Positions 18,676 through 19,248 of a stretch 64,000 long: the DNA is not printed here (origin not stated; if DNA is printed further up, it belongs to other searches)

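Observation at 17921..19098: Paralogous small-protein pair carries a conserved T-W-R-D-Q turn in place of the canonical W-x-G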

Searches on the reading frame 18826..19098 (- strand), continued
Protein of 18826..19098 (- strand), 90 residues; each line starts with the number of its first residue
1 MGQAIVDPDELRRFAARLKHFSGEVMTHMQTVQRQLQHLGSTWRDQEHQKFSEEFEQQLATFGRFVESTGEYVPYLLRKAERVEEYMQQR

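Call 71: fold_search(model_id=the predicted structure, library=pdb)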
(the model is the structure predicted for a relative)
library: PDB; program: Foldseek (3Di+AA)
matches with E <= 10: 672; with E <= 0.001: 0
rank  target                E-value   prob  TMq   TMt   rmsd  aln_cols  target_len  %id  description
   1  6ixg_B                3.3e-02  0.77  0.21  0.21  19.3       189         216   11  Crystal structure of native apo SH3BP5 (P41) (released 2019-03-20)
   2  6ixv_C                3.5e-02  0.77  0.20  0.19  18.4       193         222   11  Crystal structure of SH3BP5-Rab11a (released 2019-03-20)
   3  9hmx_A                4.6e-02  0.99  0.35  0.39   8.0       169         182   13  Structure of SteB-RipA complex from Mycobacterium tuberculosis (released 2025-07-30)
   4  6ixg_A                4.6e-02  0.75  0.22  0.21  19.4       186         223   12  Crystal structure of native apo SH3BP5 (P41) (released 2019-03-20)
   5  6ixv_D                6.8e-02  0.72  0.23  0.22  19.8       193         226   11  Crystal structure of SH3BP5-Rab11a (released 2019-03-20)
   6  6ixe                  7.6e-02  0.98  0.34  0.34  19.3       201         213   13  Crystal structure of SeMet apo SH3BP5 (I41) (released 2019-03-20)
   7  8dk2_D                9.0e-02  0.54  0.22  0.07  28.5       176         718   17  CryoEM structure of Pseudomonas aeruginosa PA14 JetABC in an unclamped state trapped in ATP dependent dimeric form (released 2022-10-05)
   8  8wjo_B                1.4e-01  0.99  0.46  0.36   6.2       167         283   11  Cryo-EM structure of 8-subunit Smc5/6 arm region (released 2024-06-26)
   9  6djl_B                1.4e-01  0.44  0.21  0.20  21.7       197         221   13  Crystal structure of the Rab11 GEF SH3BP5 bound to nucleotide free Rab11A (released 2018-09-26)
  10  6djl_C                1.5e-01  0.41  0.20  0.19  20.4       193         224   12  Crystal structure of the Rab11 GEF SH3BP5 bound to nucleotide free Rab11A (released 2018-09-26)
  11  2v0o_B                1.6e-01  0.91  0.33  0.27  14.1       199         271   12  FCHO2 F-BAR domain (released 2007-06-26)
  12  2v0o_C                1.6e-01  0.89  0.31  0.25  14.9       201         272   14  FCHO2 F-BAR domain (released 2007-06-26)
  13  6djl_E                1.6e-01  0.47  0.22  0.20  21.6       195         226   13  Crystal structure of the Rab11 GEF SH3BP5 bound to nucleotide free Rab11A (released 2018-09-26)
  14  4tko                  1.6e-01  0.97  0.37  0.26   7.5       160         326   14  Structure of the periplasmic adaptor protein EmrA (released 2014-07-09)
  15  6ixf_B                1.6e-01  0.93  0.36  0.35  22.2       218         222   15  Crystal structure of SeMet apo SH3BP5 (P41) (released 2019-03-20)
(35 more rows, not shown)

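Call 76: find_encoding_contigs(protein=P0392, flank=8000, max_places=3)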
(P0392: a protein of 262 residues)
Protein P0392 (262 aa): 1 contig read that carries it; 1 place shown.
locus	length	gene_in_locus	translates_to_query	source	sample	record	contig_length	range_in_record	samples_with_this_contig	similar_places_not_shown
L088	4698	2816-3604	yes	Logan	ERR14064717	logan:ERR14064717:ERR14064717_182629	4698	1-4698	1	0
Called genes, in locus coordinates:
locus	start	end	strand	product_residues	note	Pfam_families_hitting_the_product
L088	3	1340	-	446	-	?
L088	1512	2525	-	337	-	PF00348:polyprenyl_synt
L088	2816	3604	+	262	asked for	-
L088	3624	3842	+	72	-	-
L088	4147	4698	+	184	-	?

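Call 79: search_protein_families(library=padloc, proteins=[L005:10001-10270:+, L005:10318-10944:+, L005:10944-11177:+, L005:11191-15228:+], max_evalue=0.01)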
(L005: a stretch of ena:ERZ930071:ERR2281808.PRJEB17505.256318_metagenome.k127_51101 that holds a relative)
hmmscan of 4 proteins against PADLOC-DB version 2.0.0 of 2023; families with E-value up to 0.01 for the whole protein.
L005:10001-10270:+ (90 aa): 0 families

L005:10318-10944:+ (209 aa): 1 family
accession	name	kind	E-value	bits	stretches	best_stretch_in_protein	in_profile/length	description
PDLC00551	JetC2|JetC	-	0.0085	11.9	1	50-151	426-521/1365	DUF3584 domain; MukB-like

L005:10944-11177:+ (78 aa): 0 families

L005:11191-15228:+ (1346 aa): 8 families
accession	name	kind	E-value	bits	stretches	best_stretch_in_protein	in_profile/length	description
PDLC02806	SspH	-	3.7e-28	95.6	1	746-943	1539-1732/1766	SspH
PDLC04140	mad8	-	3e-21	74.3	1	735-952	18-289/314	mads_8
PDLC02804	SspH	-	6.5e-09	31.8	1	745-954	1334-1539/1561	SspH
PDLC01055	HerA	-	4.5e-05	20.4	1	745-783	158-194/532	Type III coevolved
PDLC04105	HerA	-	0.00036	17.2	1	743-774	165-196/576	-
PDLC04102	HerA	-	0.0015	15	0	854-898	506-551/654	-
PDLC04135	mad3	-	0.0066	14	1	745-769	23-47/374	mads_3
PDLC04097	HerA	-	0.0079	12.9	0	744-785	160-205/618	-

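Call 80: search_solved_structures(query=L005:11191-15228:+, max_evalue=0.001)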
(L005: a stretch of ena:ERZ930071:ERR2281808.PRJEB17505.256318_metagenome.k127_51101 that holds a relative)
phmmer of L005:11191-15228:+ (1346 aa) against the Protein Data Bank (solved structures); distinct sequences matched with E-value up to 0.001: 15.
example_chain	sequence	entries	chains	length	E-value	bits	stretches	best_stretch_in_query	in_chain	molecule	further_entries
4nh0_A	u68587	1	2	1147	5.9e-34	120.2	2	741-945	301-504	Cell divisionFtsK/SpoIIIE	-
7np7_C1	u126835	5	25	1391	2.2e-26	95.1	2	742-927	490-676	ESX-5 secretion system protein EccC5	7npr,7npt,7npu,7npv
7b9f_C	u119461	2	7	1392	1.4e-25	92.5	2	742-929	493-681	EccC5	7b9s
9qks_G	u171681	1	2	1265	2.9e-23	84.8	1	712-1000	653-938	ESX secretion system protein YukB,Green fluorescent protein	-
4n1a_A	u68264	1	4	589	3.9e-17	64.5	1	741-913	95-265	Cell divisionFtsK/SpoIIIE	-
2ius_A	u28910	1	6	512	2.8e-12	48.4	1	744-844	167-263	DNA TRANSLOCASE FTSK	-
6o1w_A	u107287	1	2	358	2.6e-10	41.9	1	736-932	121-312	DNA translocase coupling protein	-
6o1x_A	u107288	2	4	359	2.6e-10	41.9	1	736-932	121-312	DNA translocase coupling protein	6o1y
6o1z_A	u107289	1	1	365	2.7e-10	41.8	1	736-933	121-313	DNA translocase coupling protein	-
2iuu_A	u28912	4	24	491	2.9e-09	38.4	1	745-843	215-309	DNA TRANSLOCASE FTSK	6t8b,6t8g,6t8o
9jv8_A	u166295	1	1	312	3e-09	38.4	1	742-974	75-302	ESX-1 secretion system protein EccCb1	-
2iut_A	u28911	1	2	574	6e-09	37.4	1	745-843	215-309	DNA TRANSLOCASE FTSK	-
5fv0_A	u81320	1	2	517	9e-07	30.2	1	747-902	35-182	ESX secretion system protein EccC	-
4lya_A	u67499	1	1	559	9.1e-07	30.1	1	747-902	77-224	Uncharacterized protein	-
6j19_A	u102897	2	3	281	0.00087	20.3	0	741-796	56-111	ESX-1 secretion system protein EccCb1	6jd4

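Call 83: search_solved_structures(query=L005:14068-15090:+, max_evalue=10)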
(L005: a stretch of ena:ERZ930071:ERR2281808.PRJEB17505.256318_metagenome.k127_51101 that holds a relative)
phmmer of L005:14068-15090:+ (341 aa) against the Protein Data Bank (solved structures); distinct sequences matched with E-value up to 10: 1.
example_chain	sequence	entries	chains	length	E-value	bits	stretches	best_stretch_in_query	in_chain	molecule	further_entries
5kjy_A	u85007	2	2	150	1.1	11.8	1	170-238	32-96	cAMP-dependent protein kinase type I-alpha regulatory subunit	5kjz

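Call 84: search_solved_structures(query=L005:12601-13350:+, max_evalue=10)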
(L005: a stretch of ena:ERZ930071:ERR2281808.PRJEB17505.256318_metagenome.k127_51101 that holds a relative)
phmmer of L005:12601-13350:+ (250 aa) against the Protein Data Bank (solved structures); distinct sequences matched with E-value up to 10: 2.
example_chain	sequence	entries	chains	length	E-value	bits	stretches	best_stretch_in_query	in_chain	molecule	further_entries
5fv0_A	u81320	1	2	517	0.45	13.2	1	79-169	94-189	ESX secretion system protein EccC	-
4lya_A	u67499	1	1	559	0.51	13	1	79-169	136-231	Uncharacterized protein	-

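Call 89: search_protein_families(library=pfam, proteins=[P0366, P0400, P0376, P0392], max_evalue=0.01)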
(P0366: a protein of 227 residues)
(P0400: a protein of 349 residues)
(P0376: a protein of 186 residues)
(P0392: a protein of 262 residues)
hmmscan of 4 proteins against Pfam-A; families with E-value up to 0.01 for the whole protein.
P0366 (227 aa): 1 family
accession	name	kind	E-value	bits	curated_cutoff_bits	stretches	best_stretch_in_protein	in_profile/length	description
PF06013.18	WXG100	-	5.7e-09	36.6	27.3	1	3-73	1-71/86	Proteins of 100 residues with WXG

P0400 (349 aa): 1 family
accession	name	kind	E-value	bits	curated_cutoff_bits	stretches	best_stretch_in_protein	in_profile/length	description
PF06013.18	WXG100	-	3.2e-08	34.2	27.3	1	5-73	3-71/86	Proteins of 100 residues with WXG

P0376 (186 aa): 1 family
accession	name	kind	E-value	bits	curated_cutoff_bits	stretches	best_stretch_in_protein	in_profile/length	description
PF06013.18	WXG100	-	1.7e-13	51.1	27.3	1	6-82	4-80/86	Proteins of 100 residues with WXG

P0392 (262 aa): 1 family
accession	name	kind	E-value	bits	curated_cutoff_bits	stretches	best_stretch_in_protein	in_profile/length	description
PF06013.18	WXG100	-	3.2e-05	24.6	27.3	1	5-58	3-56/86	Proteins of 100 residues with WXG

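Call 90: find_encoding_contigs(protein=P0366, flank=8000, max_places=3)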
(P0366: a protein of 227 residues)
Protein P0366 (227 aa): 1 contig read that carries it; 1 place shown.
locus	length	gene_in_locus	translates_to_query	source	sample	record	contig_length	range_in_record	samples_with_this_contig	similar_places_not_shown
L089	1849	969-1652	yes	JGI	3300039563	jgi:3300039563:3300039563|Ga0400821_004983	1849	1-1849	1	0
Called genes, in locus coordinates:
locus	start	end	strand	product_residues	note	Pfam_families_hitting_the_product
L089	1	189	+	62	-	?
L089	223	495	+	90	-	PF06013:WXG100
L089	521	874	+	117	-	-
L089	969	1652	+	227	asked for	PF06013:WXG100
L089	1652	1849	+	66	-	?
